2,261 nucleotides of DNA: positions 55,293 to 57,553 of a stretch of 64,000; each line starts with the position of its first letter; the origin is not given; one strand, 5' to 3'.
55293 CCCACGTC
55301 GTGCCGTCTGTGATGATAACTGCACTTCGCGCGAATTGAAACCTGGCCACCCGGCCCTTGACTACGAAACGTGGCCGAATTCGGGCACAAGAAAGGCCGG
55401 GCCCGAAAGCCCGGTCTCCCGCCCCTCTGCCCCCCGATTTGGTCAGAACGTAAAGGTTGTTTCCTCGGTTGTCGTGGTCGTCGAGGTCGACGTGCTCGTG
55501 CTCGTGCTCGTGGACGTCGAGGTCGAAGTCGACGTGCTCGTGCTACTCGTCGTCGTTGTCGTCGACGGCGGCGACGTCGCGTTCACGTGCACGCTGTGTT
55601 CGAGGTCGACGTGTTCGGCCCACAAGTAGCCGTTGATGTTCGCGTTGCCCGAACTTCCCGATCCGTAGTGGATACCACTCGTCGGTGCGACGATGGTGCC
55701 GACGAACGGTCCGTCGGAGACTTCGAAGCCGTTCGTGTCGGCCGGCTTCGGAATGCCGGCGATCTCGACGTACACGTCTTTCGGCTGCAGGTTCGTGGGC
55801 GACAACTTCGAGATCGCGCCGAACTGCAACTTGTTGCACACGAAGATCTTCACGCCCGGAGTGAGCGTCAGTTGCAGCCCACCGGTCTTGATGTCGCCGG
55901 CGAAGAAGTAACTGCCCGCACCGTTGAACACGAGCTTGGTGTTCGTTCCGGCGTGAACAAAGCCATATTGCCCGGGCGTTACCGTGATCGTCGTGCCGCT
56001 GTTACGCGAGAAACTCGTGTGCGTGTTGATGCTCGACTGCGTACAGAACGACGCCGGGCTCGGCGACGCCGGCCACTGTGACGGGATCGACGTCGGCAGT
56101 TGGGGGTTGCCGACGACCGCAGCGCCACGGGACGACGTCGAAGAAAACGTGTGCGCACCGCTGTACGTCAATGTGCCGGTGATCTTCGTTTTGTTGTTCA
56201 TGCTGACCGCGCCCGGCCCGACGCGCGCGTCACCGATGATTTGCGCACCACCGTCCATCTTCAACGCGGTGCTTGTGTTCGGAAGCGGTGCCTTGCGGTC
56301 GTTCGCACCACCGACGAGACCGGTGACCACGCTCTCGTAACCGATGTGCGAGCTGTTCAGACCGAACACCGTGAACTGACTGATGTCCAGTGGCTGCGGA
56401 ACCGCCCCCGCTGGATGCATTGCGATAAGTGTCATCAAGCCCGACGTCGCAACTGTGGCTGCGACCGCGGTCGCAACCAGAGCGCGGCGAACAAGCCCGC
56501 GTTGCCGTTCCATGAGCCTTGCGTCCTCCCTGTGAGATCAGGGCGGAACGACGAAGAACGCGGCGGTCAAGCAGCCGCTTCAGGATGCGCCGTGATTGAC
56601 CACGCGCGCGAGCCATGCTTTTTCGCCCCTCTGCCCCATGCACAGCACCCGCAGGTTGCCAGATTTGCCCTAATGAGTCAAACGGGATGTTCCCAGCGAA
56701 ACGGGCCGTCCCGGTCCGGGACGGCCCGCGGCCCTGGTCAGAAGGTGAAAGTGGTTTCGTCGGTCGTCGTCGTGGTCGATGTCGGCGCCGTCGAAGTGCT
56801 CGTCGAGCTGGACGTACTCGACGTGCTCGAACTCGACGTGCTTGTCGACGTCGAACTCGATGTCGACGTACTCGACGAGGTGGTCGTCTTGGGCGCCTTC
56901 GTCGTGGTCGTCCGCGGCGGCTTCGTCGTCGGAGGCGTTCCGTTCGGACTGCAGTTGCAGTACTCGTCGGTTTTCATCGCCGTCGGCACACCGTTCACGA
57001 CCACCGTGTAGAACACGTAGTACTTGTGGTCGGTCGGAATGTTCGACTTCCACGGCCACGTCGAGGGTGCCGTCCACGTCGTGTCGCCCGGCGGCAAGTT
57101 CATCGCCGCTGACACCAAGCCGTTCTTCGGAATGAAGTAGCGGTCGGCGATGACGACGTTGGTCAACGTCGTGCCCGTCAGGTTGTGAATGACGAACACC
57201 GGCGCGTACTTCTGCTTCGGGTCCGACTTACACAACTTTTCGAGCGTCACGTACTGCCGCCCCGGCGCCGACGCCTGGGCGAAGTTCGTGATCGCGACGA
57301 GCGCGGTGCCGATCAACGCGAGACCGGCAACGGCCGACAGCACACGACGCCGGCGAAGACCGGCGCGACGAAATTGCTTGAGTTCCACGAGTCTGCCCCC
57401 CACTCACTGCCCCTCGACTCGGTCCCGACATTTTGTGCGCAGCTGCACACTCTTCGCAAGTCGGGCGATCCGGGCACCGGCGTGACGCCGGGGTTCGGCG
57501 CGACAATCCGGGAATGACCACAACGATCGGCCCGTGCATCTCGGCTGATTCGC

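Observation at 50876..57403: Surface-protein locus: duplicated two-gene module flanking an ECF sigma/anti-sigma pair; one copy has LPFTG anchors, the other ends in ETTFTF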

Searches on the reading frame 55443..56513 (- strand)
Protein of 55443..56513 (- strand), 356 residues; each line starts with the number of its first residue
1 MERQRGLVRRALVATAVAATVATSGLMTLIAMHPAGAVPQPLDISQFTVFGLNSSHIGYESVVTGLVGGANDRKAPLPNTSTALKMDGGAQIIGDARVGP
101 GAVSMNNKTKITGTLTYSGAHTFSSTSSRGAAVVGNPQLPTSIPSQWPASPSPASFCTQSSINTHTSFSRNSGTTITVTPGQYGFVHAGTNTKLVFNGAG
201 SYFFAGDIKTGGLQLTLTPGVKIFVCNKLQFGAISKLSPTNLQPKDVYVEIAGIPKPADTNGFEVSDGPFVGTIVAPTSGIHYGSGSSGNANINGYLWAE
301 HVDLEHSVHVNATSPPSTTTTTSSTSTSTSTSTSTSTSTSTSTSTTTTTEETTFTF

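Call 4: search_protein_families(library=pfam, proteins=[window:55443-56513:-], max_evalue=1)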
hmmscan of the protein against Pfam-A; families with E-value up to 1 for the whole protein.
window:55443-56513:- (356 aa): 0 families

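Call 6: find_homologous_proteins(query=window:55584-56513:-, max_evalue=0.001)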
Query window:55584-56513:- (310 aa): 2 proteins with E <= 0.001 among 7470 candidates.
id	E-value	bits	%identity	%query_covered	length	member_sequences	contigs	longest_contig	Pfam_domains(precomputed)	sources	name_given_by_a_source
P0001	3.1e-70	255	46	100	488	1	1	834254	-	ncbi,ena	-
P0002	3.3e-45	173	47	75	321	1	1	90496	-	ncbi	-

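Call 8: find_encoding_contigs(protein=P0002, flank=10000, max_places=4)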
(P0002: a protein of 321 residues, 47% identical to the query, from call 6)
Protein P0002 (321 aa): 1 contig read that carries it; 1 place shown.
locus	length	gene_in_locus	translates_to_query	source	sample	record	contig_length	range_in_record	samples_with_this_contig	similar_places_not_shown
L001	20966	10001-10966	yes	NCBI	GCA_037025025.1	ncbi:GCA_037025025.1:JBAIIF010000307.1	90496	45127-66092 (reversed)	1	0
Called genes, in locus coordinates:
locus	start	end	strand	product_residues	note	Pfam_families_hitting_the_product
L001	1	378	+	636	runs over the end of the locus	PF12229:PG_binding_4, PF04294:VanW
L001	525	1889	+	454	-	PF00188:CAP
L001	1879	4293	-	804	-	PF00122:E1-E2_ATPase, PF00702:Hydrolase, PF08282:Hydrolase_3 (faint)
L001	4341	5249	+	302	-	PF01694:Rhomboid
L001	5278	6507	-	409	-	PF01895:PhoU, PF02080:TrkA_C, PF01895:PhoU (weak), PF02080:TrkA_C (weak)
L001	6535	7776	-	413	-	PF01769:MgtE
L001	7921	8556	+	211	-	PF07238:PilZ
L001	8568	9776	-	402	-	PF04909:Amidohydro_2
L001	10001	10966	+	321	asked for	-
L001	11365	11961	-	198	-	-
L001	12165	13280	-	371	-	PF05065:Phage_capsid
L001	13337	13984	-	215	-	-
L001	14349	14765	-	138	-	-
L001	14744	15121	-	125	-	-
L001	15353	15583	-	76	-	-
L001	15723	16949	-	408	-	PF13481:AAA_25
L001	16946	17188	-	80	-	-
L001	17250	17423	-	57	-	PF12728:HTH_17, PF00376:MerR (weak)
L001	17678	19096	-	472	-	PF00239:Resolvase, PF07508:Recombinase, PF13408:Zn_ribbon_recom (weak)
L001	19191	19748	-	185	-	-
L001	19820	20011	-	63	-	-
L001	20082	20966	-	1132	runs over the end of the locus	PF02811:PHP, PF07733:DNA_pol3_alpha, PF17657:DNA_pol3_finger, PF14579:HHH_6, PF01336:tRNA_anti-codon (weak)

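Call 9: find_encoding_contigs(protein=P0001, flank=10000, max_places=4)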
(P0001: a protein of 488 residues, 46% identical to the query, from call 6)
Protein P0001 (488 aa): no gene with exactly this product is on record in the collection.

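Call 26: search_protein_families(library=ncbifam, proteins=[window:55443-56513:-], max_evalue=1)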
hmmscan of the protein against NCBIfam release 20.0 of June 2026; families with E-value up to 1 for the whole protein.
window:55443-56513:- (356 aa): 0 families

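Call 87: list_cluster_members(proteins=[window:55446-56513:-, window:56741-57403:-, window:56741-57388:-, window:50879-51793:-, P0001, P0002, P0010])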
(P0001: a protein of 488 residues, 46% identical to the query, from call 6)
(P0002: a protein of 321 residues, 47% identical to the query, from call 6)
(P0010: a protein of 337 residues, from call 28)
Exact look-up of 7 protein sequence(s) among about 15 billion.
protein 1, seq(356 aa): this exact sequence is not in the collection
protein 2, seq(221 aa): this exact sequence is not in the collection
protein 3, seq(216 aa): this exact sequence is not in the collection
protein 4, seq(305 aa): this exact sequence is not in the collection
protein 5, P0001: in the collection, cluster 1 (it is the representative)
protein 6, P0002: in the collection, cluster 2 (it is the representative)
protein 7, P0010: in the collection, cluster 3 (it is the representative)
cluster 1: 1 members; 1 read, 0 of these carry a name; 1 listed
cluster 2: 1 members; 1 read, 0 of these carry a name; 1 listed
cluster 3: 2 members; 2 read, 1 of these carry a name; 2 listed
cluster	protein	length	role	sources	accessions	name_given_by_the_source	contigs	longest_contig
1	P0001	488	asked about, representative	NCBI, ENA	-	-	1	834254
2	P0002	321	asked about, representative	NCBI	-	-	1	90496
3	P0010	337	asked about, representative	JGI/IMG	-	hypothetical protein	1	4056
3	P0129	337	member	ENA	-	-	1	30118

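Call 88: find_encoding_contigs(protein=P0129, flank=10000, max_places=2)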
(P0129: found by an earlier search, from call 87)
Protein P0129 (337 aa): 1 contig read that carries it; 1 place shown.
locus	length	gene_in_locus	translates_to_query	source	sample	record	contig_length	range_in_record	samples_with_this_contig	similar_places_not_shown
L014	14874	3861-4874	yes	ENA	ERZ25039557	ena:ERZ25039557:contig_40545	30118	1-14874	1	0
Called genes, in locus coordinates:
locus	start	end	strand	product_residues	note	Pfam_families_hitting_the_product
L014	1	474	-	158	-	?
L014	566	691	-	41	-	-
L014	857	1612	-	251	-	-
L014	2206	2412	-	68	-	-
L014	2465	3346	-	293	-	PF01266:DAO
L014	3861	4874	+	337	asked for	-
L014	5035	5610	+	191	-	PF04542:Sigma70_r2, PF08281:Sigma70_r4_2, PF00196:GerE (weak), PF04545:Sigma70_r4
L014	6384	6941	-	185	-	-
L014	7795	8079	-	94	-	-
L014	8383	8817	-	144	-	PF01336:tRNA_anti-codon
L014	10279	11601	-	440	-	PF07733:DNA_pol3_alpha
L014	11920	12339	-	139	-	-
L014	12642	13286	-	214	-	-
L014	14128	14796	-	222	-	-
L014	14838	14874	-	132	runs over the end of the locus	-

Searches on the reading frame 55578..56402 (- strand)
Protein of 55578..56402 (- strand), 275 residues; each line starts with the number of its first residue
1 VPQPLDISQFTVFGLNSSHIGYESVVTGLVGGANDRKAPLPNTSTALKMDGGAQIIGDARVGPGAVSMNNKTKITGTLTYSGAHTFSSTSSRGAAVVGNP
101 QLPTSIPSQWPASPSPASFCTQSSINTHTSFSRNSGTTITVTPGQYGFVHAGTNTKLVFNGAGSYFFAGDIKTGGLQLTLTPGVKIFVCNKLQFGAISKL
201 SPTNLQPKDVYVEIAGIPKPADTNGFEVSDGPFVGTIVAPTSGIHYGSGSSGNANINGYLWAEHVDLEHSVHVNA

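Call 27: predict_structure(alignment_id=A4)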
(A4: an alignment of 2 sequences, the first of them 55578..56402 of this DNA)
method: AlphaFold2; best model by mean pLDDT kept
length: 275 residues; sequences in the alignment: 2
mean_pLDDT: 48.7   pTM: 0.50
mean pLDDT of the five models: 48.7, 42.5, 35.5, 34.7, 33.6
residues with pLDDT >= 90: 0; 70-90: 41; 50-70: 83; < 50: 151
segments of 3 or more residues with pLDDT < 50: 1-114, 217-224, 240-243, 247-253, 262-265, 267-275
pLDDT, mean of each block of 10 residues (from residue 1): 27 25 23 26 36 38 41 41 38 33 35 49 52 69 69 75 68 67 71 64 66 53 49 60 47 51 46 34
secondary structure, 60 per line:
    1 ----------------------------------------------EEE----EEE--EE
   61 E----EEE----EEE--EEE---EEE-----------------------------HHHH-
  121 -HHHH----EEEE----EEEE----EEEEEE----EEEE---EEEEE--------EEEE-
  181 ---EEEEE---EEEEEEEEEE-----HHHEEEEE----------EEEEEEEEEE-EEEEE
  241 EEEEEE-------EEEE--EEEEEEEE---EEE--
elements in order: E47-49 E54-56 E59-61 E66-68 E73-75 E78-80 E84-86 H116-119 H122-125 E130-133 E138-141 E146-151 E156-159 E163-167 E176-179 E184-188 E192-201 E210-214 E225-234 E236-246 E254-257 E260-267 E271-273

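Call 28: search_protein_representatives(alignment_id=A4)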
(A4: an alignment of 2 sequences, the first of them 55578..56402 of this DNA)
Query: 2 sequences, 282 profile positions. Proteins with E-value up to 0.001 (for the whole library): 124; up to 1e-10: 50; up to 1e-30: 20. The best 124 are listed.
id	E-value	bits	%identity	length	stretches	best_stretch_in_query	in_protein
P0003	6.2e-79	282.0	-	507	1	7-280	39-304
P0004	1.1e-78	281.2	-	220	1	6-195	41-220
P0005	2.3e-78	280.1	-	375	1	8-281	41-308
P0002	5.3e-77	275.6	-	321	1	2-193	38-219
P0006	6.6e-75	268.8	-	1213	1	6-279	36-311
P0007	1.3e-66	241.6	-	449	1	3-280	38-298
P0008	1.0e-63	232.1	-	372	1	4-281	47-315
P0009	1.9e-59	218.1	-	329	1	7-282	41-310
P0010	6.5e-57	209.7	-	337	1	2-281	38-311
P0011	9.8e-53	196.0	-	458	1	4-282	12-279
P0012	6.8e-49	183.4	-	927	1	4-278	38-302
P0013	1.6e-45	172.4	-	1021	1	2-277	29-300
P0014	5.1e-40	154.3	-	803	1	3-281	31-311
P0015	1.3e-38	149.7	-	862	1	4-279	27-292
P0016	2.6e-36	142.1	-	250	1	3-206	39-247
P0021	3.1e-32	128.7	-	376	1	2-280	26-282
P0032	4.6e-21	92.1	-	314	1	6-277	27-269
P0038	4.3e-15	72.5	-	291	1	7-280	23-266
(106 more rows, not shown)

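Call 31: find_encoding_contigs(protein=P0009, flank=10000, max_places=3)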
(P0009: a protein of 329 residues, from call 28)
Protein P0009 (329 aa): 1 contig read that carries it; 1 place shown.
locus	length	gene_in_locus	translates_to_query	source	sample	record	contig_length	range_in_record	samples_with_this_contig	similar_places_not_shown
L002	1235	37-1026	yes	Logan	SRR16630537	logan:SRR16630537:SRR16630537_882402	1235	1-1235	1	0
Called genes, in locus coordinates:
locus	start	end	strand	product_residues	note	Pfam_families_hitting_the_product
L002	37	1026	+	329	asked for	-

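Call 32: find_encoding_contigs(protein=P0010, flank=10000, max_places=3)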
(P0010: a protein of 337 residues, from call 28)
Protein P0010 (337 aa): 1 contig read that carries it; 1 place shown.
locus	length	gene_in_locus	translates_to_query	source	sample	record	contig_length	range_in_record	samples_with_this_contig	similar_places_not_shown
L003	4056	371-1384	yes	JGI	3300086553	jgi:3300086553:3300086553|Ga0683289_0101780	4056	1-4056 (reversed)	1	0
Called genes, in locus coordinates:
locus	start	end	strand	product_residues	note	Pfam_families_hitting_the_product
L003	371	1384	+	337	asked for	-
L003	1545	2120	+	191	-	PF04542:Sigma70_r2, PF08281:Sigma70_r4_2, PF00196:GerE (weak), PF04545:Sigma70_r4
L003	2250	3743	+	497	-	-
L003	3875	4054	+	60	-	?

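Call 33: find_encoding_contigs(protein=P0005, flank=10000, max_places=3)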
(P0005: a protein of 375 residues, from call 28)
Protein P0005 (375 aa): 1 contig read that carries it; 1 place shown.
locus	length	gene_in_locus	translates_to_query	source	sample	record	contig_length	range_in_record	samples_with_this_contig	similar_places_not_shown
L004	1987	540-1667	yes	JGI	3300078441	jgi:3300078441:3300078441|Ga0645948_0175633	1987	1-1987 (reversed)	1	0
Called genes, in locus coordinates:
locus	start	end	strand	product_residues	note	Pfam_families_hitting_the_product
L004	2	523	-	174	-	?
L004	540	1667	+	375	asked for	-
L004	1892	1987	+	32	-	?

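Call 34: find_encoding_contigs(protein=P0008, flank=10000, max_places=3)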
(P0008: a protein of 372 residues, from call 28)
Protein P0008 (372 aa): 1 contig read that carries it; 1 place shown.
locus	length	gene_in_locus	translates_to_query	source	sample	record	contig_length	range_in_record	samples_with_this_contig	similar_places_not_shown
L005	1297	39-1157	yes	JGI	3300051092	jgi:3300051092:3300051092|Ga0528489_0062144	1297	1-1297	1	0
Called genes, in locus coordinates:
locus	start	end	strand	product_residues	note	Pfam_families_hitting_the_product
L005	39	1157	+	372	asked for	PF23981:DUF7305 (weak)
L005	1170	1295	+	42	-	?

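Call 47: find_related_loci(query=A5, collection=genome_contigs, flank=8000)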
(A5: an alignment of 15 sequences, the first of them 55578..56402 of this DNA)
Query A5 (275 aa) in genome_contigs; peptide patterns used: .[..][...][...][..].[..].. (x = any residue, [..] = any of these).
16 stretches matched a pattern; 1 encode a relative of the query (tblastn E <= 1e-3); 1 distinct loci.
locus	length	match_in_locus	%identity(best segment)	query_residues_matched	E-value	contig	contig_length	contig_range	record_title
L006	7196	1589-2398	38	8-273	9e-47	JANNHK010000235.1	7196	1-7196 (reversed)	MAG: Actinomycetes bacterium isolate SOY_6_C_metabat_267 SOY_6_C_k141_87684, whole genome shotgun sequence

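Call 50: find_related_loci(query=A5, collection=metagenome_contigs, flank=6000)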
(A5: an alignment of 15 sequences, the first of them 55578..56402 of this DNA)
Query A5 (275 aa) in metagenome_contigs; peptide patterns used: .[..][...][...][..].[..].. (x = any residue, [..] = any of these).
18 stretches matched a pattern; 7 encode a relative of the query (tblastn E <= 1e-3); 7 distinct loci.
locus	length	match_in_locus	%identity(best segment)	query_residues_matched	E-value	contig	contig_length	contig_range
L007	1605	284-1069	49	9-273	8e-76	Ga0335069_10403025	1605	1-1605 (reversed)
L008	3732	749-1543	42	8-273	5e-62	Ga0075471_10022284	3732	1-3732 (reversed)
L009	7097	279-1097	41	8-271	4e-60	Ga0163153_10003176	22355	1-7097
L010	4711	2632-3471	37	9-273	2e-44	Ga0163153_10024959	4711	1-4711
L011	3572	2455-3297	37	8-273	9e-44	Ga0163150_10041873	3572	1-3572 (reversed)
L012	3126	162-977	42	8-273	1e-43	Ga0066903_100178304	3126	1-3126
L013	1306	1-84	54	244-271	2e-7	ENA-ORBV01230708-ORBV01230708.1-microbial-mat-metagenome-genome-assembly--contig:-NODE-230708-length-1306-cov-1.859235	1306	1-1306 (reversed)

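Call 52: search_protein_families(library=pfam, alignment_id=A5, max_evalue=1)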
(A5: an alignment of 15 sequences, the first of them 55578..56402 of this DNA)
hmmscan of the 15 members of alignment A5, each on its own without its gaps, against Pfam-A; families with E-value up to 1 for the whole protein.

A. member 1, window:55578-56402:- (275 aa): 0 families

B. families by the number of members that match (of 15 scanned): 6 families
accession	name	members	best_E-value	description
PF00132.30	Hexapep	2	0.11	Bacterial transferase hexapeptide (six repeats)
PF23981.1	DUF7305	1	1.7e-05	Domain of unknown function (DUF7305)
PF00498.31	FHA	1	0.0034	FHA domain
PF18836.7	B_solenoid_ydck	1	0.15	YdcK Beta solenoid repeat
PF11192.13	DUF2977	1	0.23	Protein of unknown function (DUF2977)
PF15068.11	FAM101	1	0.26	FAM101 family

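Call 58: predict_structure(alignment_id=A5)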
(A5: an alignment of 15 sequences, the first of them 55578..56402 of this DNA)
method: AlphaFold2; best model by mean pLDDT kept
length: 275 residues; sequences in the alignment: 15
mean_pLDDT: 95.0   pTM: 0.92
mean pLDDT of the five models: 95.0, 95.0, 93.9, 93.7, 93.1
residues with pLDDT >= 90: 255; 70-90: 16; 50-70: 4; < 50: 0
segments of 3 or more residues with pLDDT < 50: none
pLDDT, mean of each block of 10 residues (from residue 1): 85 97 97 86 90 98 95 98 96 96 95 94 92 97 98 98 98 98 98 97 97 96 95 98 92 91 96 95
secondary structure, 60 per line:
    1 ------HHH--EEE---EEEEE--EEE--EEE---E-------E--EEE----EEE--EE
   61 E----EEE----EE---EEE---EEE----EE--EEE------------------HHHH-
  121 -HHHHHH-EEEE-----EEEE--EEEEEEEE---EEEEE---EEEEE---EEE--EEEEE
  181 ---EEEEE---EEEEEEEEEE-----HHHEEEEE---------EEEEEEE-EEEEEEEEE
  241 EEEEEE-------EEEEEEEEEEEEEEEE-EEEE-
elements in order: E12-14 E18-22 E25-27 E30-32 E47-49 E54-56 E59-61 E66-68 E78-80 E84-86 E95-97 H116-119 H122-127 E129-132 E138-141 E144-151 E155-159 E163-167 E171-173 E176-180 E184-188 E192-201 E210-214 E224-230 E232-246 E254-269 E271-274

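Call 98: search_protein_families(library=pfam, proteins=[P0008, P0032, P0038, P0021], max_evalue=0.1)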
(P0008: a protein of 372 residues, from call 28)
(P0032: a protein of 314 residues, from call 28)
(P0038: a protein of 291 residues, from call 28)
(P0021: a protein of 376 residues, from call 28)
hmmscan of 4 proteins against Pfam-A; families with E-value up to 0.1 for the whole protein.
P0008 (372 aa): 2 families
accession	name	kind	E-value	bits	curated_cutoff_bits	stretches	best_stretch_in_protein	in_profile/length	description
PF23981.1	DUF7305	-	1.9e-05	25.1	27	1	195-310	41-149/185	Domain of unknown function (DUF7305)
PF00498.31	FHA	-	0.007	17.2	20.7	1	197-229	24-58/67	FHA domain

P0032 (314 aa): 2 families
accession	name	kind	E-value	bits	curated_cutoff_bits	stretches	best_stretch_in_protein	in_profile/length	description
PF23981.1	DUF7305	-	9.2e-07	29.4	27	1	133-261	38-166/185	Domain of unknown function (DUF7305)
PF07589.16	PEP-CTERM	-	1.4e-05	25.4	20.7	1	277-303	1-24/24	PEP-CTERM motif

P0038 (291 aa): 2 families
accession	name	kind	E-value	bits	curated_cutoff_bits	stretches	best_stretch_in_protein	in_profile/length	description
PF23981.1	DUF7305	-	0.00016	22.1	27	1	164-249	83-165/185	Domain of unknown function (DUF7305)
PF04519.19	Bactofilin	-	0.032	14.9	27.9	1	34-83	35-81/98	Polymer-forming cytoskeletal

P0021 (376 aa): 2 families
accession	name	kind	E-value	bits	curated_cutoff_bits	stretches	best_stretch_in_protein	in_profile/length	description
PF01833.30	TIG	-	0.00043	20.7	20.9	1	294-373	2-82/84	IPT/TIG domain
PF23981.1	DUF7305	-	0.0045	17.3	27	1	196-283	93-177/185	Domain of unknown function (DUF7305)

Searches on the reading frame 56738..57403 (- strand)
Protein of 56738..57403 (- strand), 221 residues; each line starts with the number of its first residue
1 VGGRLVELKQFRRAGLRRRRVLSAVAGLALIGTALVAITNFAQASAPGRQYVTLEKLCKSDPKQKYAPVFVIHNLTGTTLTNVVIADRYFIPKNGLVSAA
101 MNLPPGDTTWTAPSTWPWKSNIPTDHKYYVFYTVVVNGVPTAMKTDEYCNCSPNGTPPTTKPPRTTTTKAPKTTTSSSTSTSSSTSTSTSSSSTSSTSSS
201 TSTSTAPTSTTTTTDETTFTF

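Call 4: search_protein_families(library=pfam, proteins=[window:56738-57403:-], max_evalue=1)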
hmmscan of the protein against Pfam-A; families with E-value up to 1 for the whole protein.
window:56738-57403:- (221 aa): 1 family
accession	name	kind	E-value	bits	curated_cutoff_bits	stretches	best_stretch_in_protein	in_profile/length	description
PF10428.14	SOG2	-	0.36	10.7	26.9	1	159-212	251-324/475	RAM signalling pathway protein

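Call 26: search_protein_families(library=ncbifam, proteins=[window:56738-57403:-], max_evalue=1)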
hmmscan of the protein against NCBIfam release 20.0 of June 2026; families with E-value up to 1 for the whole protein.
window:56738-57403:- (221 aa): 1 family
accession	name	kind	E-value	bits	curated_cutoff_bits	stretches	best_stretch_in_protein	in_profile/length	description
NF049986.1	memb_Rv1678_C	equivalog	0.26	11.3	50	1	14-43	27-56/95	Rv1678 family membrane protein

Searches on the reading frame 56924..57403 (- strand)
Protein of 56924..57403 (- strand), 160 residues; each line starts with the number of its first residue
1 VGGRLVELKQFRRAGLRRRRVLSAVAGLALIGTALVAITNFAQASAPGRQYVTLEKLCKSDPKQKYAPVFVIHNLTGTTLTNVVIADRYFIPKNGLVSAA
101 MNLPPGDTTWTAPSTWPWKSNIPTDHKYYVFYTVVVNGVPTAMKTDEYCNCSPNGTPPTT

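Call 19: find_homologous_proteins(query=window:56924-57403:-, max_evalue=0.01)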
Query window:56924-57403:-: 459 candidates shared short words with the query, none scored E <= 0.01.
